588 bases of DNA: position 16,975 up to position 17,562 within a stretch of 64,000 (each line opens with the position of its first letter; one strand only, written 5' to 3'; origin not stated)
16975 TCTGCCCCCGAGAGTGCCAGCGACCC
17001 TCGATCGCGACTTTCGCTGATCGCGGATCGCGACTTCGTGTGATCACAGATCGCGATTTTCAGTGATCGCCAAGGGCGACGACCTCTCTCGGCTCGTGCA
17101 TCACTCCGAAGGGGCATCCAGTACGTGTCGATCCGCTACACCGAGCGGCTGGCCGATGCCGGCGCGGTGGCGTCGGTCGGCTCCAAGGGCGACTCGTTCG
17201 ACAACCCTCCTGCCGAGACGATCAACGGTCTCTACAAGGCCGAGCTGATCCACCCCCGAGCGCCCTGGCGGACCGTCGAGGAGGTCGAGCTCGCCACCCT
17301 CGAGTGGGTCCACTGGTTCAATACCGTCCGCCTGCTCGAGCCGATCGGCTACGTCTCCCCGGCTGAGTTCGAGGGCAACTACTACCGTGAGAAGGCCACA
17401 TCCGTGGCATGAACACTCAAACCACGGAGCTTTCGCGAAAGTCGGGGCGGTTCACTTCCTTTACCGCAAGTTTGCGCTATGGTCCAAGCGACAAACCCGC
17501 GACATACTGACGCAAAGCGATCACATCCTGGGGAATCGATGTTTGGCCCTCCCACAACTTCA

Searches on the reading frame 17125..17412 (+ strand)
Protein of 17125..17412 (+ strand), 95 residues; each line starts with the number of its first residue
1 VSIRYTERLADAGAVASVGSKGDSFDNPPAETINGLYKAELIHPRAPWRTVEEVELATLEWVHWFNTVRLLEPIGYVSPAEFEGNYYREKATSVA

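Call 72: search_protein_families(library=pfam, proteins=[window:17125-17412:+], max_evalue=0.01)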
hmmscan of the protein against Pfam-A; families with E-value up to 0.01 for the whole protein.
window:17125-17412:+ (95 aa): 2 families
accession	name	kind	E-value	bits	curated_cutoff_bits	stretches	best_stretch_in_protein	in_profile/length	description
PF13333.12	rve_2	-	4.1e-08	33.7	22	1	32-83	2-52/56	Integrase core domain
PF13683.12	rve_3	-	1.5e-07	31.5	26.5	1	18-79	7-67/67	Integrase core domain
